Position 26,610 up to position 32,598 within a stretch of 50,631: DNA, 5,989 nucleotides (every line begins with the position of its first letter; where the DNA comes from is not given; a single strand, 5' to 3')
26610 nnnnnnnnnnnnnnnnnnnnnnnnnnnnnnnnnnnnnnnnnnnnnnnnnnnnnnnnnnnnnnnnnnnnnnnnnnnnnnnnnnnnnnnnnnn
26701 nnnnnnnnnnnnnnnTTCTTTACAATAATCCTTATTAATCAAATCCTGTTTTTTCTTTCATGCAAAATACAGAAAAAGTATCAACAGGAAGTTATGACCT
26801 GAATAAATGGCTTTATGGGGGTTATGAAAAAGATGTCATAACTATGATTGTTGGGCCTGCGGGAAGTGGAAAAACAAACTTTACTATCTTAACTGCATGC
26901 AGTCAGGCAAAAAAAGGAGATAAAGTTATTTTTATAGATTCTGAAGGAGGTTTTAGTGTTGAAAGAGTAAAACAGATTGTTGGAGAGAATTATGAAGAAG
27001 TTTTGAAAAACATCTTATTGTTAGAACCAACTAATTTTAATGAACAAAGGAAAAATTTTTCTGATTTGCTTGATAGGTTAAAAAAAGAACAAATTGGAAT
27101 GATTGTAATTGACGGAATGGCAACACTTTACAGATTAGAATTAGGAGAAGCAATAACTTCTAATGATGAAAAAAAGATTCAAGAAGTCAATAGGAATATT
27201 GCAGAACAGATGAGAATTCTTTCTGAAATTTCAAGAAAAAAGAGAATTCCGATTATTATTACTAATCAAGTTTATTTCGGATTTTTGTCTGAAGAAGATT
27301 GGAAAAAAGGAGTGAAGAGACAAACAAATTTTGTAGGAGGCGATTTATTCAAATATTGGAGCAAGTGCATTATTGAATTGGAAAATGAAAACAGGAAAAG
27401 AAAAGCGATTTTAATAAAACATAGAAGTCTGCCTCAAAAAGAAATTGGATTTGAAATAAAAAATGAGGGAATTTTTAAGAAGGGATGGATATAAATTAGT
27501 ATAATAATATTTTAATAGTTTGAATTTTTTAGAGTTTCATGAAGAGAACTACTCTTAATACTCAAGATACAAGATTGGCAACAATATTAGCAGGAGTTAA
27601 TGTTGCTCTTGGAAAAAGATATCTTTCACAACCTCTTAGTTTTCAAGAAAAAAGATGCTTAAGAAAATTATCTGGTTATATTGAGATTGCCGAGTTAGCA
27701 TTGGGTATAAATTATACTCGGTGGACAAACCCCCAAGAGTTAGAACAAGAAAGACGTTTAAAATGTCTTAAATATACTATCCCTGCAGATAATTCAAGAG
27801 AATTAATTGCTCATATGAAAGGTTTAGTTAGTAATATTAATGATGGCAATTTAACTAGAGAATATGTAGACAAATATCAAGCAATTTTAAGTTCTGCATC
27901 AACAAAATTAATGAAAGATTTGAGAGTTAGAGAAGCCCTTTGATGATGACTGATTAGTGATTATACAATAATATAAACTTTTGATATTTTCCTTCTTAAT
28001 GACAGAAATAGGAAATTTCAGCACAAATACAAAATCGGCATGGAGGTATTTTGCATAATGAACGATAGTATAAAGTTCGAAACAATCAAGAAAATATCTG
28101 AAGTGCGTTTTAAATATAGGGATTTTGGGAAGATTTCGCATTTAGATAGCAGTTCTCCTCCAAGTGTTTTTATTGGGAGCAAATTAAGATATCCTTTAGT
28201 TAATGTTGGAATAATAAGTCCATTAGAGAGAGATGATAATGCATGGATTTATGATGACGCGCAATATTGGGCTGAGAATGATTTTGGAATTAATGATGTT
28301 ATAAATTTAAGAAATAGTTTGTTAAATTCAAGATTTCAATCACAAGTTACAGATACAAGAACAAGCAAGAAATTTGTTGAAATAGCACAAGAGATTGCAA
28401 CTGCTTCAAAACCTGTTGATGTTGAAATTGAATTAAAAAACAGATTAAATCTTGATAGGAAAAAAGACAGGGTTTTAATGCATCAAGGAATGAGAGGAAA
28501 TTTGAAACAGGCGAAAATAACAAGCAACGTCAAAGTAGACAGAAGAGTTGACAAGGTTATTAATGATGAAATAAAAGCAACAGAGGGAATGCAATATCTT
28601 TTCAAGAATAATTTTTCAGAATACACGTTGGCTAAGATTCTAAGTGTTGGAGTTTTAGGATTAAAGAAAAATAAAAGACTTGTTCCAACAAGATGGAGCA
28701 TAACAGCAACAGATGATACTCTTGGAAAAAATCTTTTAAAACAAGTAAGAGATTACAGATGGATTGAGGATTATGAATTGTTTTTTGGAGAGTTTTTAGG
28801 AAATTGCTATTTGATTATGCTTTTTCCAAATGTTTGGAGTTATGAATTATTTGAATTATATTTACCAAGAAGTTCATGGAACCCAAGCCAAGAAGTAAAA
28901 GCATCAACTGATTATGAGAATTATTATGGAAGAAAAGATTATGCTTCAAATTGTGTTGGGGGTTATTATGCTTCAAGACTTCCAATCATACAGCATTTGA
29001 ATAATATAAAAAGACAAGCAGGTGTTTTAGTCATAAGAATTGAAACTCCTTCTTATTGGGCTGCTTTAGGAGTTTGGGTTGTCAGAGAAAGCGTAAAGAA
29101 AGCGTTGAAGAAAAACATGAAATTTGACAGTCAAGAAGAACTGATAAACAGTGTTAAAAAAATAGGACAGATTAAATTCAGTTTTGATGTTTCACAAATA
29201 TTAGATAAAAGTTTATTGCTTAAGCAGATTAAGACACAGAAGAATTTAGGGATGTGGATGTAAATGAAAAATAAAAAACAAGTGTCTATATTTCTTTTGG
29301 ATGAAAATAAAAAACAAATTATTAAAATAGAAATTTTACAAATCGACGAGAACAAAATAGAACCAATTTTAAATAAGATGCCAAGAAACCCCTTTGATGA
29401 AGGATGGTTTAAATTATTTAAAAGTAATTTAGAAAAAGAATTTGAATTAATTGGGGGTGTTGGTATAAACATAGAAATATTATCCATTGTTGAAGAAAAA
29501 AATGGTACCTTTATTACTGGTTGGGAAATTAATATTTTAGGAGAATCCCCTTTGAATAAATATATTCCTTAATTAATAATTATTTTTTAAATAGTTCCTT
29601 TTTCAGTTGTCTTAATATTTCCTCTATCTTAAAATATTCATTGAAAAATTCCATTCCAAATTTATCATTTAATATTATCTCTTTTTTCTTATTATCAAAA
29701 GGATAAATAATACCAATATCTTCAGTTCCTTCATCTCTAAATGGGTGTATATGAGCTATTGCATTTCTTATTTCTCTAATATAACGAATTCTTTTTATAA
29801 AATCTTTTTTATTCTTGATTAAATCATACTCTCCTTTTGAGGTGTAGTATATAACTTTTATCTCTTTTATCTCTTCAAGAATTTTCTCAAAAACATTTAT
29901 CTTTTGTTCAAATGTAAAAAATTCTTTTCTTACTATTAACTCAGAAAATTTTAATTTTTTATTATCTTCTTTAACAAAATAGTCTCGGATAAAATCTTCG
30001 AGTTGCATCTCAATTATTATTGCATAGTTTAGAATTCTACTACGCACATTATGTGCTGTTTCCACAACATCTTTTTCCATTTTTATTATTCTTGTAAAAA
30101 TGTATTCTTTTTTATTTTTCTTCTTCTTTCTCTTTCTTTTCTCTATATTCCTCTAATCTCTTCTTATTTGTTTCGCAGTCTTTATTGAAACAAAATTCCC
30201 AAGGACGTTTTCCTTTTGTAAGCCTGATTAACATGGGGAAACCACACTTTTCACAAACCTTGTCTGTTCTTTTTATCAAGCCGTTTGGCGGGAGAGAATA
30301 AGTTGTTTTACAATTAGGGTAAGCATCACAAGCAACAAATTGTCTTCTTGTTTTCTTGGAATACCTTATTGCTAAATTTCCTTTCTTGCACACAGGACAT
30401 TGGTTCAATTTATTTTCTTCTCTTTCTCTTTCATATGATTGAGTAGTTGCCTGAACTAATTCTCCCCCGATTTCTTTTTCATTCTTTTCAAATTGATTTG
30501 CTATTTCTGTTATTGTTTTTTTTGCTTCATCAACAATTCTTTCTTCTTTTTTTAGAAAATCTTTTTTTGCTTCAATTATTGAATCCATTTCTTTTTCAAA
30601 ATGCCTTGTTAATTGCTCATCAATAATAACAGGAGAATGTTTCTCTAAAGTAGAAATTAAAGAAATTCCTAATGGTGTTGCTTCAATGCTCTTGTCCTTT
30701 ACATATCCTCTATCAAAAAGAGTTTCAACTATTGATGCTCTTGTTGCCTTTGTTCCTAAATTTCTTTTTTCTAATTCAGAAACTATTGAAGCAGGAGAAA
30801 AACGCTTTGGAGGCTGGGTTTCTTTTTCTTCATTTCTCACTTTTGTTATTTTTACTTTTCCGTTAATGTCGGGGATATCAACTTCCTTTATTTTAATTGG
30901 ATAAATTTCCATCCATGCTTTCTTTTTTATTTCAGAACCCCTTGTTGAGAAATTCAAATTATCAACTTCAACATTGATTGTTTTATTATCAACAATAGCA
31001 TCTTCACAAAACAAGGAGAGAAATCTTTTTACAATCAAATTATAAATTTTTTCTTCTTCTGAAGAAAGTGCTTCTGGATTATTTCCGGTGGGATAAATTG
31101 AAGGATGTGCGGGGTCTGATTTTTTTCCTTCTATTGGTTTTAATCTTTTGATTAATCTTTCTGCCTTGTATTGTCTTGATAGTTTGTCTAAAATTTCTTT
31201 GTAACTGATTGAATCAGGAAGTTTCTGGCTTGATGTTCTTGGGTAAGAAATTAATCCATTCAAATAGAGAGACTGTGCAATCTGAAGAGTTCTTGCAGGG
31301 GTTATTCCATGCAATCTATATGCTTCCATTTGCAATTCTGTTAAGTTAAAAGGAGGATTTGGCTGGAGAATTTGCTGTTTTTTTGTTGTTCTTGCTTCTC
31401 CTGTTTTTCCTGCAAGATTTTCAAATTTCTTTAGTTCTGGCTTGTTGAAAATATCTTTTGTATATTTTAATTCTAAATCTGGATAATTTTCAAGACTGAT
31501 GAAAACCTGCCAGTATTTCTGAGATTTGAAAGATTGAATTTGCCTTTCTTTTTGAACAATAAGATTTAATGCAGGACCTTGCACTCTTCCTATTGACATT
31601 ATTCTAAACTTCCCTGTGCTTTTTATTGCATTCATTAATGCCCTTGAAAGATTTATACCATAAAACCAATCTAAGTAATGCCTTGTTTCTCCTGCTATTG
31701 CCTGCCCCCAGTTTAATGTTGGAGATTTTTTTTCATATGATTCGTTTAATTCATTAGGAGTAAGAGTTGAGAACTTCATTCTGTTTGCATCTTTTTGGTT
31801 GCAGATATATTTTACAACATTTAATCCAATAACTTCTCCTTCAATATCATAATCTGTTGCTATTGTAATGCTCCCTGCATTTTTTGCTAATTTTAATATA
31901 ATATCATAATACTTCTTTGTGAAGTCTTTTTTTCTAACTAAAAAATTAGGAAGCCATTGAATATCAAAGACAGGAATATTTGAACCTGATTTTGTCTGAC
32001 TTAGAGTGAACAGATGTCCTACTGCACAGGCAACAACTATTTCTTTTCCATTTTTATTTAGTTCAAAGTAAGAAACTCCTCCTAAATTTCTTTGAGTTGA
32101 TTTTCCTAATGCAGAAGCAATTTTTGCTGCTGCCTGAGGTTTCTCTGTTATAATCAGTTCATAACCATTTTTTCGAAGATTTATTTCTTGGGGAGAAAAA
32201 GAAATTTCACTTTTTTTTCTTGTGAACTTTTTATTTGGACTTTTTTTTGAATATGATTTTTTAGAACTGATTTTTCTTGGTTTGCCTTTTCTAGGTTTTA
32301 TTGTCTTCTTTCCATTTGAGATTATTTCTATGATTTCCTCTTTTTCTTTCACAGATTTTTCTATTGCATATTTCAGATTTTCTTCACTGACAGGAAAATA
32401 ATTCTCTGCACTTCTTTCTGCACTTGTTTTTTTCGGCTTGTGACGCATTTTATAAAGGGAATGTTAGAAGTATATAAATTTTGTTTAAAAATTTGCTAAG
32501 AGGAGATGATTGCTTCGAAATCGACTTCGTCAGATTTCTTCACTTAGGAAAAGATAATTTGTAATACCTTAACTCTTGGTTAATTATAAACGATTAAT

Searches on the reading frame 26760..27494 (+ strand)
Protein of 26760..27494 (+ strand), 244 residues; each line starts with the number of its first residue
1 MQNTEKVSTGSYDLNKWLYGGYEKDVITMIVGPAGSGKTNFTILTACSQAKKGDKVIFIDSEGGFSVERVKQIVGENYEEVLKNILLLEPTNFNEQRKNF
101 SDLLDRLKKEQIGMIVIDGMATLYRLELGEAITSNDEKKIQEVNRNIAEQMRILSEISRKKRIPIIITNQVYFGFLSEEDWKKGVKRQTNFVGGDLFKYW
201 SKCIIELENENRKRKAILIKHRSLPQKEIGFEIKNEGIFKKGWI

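Call 64: search_protein_families(library=pfam, proteins=[window:26760-27494:+], max_evalue=0.01)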
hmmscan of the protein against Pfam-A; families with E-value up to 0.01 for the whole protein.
window:26760-27494:+ (244 aa): 15 families
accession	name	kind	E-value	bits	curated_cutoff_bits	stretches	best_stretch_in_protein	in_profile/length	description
PF08423.17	Rad51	-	2.9e-22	79.6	22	1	6-239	7-242/244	Rad51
PF00154.27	RecA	-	4e-13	49.9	27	1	3-172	29-189/262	recA bacterial DNA recombination protein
PF06745.19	ATPase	-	7.5e-09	35.7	26.6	1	7-238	1-224/231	KaiC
PF13481.12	AAA_25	-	4.2e-07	30.2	27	1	16-126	23-158/195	AAA domain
PF13479.12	AAA_24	-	1.1e-06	29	27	1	28-208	5-169/195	AAA domain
PF13401.12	AAA_22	-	5.6e-05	23.9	27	1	27-167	7-120/130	AAA domain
PF01637.24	ATPase_2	-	0.00014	22.1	33.2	1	23-122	18-121/225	ATPase domain predominantly from Archaea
PF05707.18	Zot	-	0.00019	21.4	20.3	1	27-130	2-100/197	Zonular occludens toxin (Zot)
PF03796.21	DnaB_C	-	0.00027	20.8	27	0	7-60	2-55/255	DnaB-like helicase C terminal domain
PF13614.12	AAA_31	-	0.0026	18.2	27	1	26-112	3-81/177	AAA domain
PF25199.1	nSTAND_NTPase5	-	0.0026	18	34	1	25-76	41-93/145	Novel STAND NTPase 5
PF01656.29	CbiA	-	0.0028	18.1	25.4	1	33-167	7-79/125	CobQ/CobB/MinD/ParA nucleotide binding domain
PF02562.22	PhoH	-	0.0049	16.8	27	0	24-54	18-48/205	PhoH-like protein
PF13578.12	Methyltransf_24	-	0.0064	17.8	26.3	0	35-122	4-79/105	Methyltransferase domain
PF19044.6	P-loop_TraG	-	0.0089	15.1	25.8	0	27-117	31-115/413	TraG P-loop domain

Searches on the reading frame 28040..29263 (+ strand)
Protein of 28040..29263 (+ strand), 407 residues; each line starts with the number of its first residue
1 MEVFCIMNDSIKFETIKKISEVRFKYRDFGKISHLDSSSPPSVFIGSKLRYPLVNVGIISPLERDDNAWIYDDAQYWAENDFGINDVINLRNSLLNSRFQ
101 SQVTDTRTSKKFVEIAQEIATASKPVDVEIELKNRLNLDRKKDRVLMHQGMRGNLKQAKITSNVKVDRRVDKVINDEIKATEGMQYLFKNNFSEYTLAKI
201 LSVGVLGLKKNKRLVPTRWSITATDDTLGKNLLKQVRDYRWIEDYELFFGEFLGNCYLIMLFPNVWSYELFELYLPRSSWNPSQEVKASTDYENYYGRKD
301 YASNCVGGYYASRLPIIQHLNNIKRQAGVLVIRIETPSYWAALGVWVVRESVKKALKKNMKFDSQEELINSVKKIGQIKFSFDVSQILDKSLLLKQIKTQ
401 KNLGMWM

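Call 65: search_protein_families(library=pfam, proteins=[window:28040-29263:+], max_evalue=0.01)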
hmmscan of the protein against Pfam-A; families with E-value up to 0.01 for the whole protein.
window:28040-29263:+ (407 aa): 2 families
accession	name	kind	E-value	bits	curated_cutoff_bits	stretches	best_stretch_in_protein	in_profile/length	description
PF04894.17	Nre_N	-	1.4e-75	255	25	1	29-281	23-270/270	Archaeal Nre, N-terminal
PF04895.17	Nre_C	-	4e-27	94.7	27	1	293-404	1-108/110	Archaeal Nre, C-terminal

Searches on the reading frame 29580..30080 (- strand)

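Call 65: search_protein_families(library=pfam, proteins=[window:29580-30080:-], max_evalue=0.01)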
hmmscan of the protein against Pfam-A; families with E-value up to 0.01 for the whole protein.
window:29580-30080:- (166 aa): 1 family
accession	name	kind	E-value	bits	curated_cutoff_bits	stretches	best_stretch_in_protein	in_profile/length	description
PF07751.16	Abi_2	-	0.0024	18.6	25.6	1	24-111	107-179/184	Abi-like protein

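Call 68: search_protein_families(library=ncbifam, proteins=[window:29580-30080:-], max_evalue=0.01)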
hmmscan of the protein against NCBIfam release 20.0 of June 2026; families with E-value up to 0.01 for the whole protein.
window:29580-30080:- (166 aa): 0 families

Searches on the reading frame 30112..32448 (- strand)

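Call 10: search_protein_families(library=pfam, proteins=[window:30112-32448:-])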
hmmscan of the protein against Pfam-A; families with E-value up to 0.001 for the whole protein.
window:30112-32448:- (778 aa): 3 families
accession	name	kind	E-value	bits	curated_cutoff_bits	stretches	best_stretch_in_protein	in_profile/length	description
PF01131.25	Topoisom_bac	-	1.3e-107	360.8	35.1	1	249-630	6-405/411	DNA topoisomerase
PF01751.28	Toprim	-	7.3e-13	49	23.1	1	97-227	1-94/96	Toprim domain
PF01396.24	Zn_ribbon_Top1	-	1.3e-10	41.3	32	1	683-722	3-39/39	Topoisomerase DNA binding C4 zinc finger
